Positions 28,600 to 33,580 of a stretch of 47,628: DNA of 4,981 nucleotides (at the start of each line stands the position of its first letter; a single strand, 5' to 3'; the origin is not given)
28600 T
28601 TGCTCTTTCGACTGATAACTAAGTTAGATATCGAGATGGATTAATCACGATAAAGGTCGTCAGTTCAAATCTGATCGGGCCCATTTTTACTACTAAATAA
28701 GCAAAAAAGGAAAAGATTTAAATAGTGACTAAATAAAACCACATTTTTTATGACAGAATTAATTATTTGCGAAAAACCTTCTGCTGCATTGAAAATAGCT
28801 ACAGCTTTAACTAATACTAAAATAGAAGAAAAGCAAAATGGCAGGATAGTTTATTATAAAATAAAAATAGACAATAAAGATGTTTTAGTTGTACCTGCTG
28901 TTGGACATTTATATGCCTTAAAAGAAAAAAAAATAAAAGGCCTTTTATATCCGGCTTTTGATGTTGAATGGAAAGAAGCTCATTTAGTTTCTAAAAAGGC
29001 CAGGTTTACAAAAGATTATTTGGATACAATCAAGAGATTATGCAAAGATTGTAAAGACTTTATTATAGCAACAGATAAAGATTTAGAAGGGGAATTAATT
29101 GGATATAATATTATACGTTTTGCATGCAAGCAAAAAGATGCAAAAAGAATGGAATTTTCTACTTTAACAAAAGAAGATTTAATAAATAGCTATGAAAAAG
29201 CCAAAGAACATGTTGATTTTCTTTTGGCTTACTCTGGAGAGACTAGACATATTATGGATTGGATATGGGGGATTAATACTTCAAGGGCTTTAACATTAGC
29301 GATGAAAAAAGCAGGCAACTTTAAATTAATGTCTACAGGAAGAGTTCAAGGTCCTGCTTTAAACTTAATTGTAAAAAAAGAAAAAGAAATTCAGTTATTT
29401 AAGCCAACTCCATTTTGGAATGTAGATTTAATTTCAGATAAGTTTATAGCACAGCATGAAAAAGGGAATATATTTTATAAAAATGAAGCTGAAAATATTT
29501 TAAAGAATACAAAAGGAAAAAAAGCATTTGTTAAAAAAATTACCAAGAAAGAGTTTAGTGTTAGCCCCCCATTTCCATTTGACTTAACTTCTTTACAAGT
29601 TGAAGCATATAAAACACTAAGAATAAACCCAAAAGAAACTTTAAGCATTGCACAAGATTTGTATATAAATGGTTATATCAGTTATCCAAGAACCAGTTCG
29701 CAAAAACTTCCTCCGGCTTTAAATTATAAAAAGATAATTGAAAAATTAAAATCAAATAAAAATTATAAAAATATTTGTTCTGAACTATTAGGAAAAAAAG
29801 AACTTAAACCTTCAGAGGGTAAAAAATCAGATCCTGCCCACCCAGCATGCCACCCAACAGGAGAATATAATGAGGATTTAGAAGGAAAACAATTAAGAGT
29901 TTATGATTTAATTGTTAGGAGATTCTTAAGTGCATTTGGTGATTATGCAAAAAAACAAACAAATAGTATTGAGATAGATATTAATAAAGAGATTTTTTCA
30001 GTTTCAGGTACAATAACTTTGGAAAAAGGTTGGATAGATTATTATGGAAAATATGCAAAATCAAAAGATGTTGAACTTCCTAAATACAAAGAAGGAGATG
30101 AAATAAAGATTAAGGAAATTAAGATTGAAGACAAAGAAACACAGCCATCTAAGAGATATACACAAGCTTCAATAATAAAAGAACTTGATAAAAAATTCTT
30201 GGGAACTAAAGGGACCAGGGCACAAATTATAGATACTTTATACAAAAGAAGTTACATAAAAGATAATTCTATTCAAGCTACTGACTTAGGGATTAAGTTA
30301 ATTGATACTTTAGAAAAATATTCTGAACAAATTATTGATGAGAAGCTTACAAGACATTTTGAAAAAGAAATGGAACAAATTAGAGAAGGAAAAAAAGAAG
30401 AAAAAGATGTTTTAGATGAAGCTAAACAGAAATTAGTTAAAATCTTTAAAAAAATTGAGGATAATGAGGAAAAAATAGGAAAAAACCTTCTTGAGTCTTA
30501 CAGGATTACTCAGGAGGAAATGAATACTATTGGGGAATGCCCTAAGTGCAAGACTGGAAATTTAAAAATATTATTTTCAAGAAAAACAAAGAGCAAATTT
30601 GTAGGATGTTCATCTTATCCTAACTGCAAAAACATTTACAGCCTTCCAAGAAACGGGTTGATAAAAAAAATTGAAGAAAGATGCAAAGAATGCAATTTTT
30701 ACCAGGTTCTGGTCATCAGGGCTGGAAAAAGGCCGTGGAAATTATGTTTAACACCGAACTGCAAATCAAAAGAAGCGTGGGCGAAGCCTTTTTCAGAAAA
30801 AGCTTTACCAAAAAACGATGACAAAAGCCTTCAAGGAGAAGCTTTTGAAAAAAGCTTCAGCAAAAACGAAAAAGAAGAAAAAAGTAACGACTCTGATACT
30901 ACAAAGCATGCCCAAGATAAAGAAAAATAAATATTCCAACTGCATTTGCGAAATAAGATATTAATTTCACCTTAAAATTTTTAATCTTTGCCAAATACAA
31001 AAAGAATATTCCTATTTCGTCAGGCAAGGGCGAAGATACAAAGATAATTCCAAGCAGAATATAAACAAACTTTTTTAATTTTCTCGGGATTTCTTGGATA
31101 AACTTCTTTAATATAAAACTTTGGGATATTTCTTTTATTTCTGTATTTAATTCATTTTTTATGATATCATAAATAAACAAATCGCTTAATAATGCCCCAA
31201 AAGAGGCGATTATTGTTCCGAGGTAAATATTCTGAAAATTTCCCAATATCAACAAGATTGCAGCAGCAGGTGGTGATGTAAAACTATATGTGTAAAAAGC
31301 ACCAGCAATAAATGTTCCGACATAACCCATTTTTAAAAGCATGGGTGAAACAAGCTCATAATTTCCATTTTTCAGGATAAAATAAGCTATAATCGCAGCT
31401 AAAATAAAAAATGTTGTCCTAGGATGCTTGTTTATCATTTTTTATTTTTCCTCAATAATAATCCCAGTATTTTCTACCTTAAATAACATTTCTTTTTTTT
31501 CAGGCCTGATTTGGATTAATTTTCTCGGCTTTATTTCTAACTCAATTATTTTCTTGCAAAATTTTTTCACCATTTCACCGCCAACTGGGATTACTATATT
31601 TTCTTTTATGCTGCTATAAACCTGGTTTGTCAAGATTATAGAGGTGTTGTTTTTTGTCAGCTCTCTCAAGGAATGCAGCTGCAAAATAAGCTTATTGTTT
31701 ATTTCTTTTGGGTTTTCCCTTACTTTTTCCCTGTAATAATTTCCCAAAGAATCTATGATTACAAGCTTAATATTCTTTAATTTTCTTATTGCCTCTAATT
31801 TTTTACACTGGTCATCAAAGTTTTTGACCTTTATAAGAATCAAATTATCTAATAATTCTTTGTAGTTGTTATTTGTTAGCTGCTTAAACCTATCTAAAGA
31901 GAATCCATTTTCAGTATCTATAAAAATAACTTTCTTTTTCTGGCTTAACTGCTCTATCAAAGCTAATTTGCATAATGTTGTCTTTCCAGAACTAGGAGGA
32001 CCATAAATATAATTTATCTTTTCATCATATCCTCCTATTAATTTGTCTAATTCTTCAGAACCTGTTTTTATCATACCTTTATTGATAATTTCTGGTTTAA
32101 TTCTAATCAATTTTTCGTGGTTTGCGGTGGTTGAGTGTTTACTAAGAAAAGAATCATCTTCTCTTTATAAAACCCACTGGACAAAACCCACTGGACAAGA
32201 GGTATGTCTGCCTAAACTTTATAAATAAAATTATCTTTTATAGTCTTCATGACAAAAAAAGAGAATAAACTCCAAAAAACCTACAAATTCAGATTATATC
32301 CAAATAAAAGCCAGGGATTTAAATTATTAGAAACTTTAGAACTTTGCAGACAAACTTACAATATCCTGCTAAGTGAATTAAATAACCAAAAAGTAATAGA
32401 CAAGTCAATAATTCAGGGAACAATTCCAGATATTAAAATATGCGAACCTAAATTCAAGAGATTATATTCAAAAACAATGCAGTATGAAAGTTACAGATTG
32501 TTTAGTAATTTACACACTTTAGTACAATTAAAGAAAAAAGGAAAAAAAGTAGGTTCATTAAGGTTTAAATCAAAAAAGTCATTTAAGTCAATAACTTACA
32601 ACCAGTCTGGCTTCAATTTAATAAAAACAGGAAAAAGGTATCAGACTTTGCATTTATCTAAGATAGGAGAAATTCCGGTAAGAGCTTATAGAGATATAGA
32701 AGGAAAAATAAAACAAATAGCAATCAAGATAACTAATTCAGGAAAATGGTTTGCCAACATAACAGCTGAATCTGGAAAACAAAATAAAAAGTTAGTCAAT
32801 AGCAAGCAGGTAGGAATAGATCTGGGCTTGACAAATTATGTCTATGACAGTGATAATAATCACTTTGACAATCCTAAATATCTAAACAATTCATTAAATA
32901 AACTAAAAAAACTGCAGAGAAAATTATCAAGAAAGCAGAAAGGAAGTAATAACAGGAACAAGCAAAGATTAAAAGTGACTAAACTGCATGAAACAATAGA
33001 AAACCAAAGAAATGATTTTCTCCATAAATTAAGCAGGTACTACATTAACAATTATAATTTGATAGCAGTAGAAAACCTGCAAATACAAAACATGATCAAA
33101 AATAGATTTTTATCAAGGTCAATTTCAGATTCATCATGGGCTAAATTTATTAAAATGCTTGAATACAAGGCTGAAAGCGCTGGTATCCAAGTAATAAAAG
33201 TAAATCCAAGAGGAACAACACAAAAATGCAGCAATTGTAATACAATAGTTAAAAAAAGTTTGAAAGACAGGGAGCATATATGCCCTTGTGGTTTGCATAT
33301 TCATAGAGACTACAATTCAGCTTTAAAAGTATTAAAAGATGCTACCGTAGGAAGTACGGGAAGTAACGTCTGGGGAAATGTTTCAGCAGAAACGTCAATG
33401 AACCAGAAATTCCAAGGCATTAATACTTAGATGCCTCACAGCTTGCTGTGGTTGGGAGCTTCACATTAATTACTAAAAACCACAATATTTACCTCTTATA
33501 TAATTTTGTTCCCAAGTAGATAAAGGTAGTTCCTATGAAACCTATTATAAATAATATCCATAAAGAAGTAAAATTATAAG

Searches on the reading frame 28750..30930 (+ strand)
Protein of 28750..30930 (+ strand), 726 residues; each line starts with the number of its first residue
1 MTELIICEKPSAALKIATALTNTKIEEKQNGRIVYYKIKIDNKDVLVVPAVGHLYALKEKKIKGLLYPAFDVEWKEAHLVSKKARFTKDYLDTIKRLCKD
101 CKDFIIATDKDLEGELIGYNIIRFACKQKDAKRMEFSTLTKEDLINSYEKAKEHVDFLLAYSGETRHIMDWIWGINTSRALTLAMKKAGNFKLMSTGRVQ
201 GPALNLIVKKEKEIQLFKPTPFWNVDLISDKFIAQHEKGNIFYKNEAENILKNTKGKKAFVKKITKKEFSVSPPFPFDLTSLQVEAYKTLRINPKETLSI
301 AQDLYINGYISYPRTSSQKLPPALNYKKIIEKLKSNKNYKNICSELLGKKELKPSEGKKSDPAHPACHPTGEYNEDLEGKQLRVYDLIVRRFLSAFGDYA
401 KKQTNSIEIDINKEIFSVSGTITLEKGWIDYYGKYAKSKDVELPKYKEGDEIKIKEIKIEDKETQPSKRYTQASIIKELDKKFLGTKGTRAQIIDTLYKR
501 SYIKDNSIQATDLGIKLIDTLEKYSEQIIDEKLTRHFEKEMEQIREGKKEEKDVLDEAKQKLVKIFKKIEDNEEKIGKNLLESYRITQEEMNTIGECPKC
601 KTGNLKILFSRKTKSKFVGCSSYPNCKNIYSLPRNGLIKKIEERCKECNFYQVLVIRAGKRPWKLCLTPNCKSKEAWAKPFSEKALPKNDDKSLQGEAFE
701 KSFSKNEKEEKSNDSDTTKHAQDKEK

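Call 11: search_protein_families(library=pfam, proteins=[window:28750-30930:+], max_evalue=0.00001)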
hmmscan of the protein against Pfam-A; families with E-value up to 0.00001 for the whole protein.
window:28750-30930:+ (726 aa): 3 families
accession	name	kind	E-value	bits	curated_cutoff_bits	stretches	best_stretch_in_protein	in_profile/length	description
PF01131.25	Topoisom_bac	-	1.3e-119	400.3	35.1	1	156-555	3-410/411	DNA topoisomerase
PF01751.28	Toprim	-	3.1e-14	53.3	23.1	1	3-138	1-95/96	Toprim domain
PF01396.24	Zn_ribbon_Top1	-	1.4e-09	38.1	32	1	595-635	2-39/39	Topoisomerase DNA binding C4 zinc finger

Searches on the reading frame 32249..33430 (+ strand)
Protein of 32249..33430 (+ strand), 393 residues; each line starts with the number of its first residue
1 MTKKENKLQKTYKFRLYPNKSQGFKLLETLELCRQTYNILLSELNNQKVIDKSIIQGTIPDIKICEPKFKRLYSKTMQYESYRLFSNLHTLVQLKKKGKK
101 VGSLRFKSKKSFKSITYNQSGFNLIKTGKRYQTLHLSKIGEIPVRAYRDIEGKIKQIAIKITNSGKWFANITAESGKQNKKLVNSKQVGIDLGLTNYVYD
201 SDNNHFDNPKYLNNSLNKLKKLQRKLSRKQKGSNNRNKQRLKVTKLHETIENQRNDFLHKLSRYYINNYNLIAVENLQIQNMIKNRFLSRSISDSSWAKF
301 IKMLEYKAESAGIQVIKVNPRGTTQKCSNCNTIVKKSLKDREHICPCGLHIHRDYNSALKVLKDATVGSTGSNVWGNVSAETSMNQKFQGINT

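Call 11: search_protein_families(library=pfam, proteins=[window:32249-33430:+], max_evalue=0.00001)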
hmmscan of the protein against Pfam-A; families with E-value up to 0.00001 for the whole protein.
window:32249-33430:+ (393 aa): 3 families
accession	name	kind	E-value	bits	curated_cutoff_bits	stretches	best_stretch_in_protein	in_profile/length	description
PF01385.25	OrfB_IS605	-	6.1e-27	94.7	30.5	1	174-285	5-119/120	Probable transposase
PF07282.18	Cas12f1-like_TNB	-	5.6e-22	78.1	26.3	1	297-359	1-58/60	Cas12f1-like, TNB domain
PF12323.14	HTH_OrfB_IS605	-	7.2e-09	35.4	21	1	9-45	3-39/47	Helix-turn-helix domain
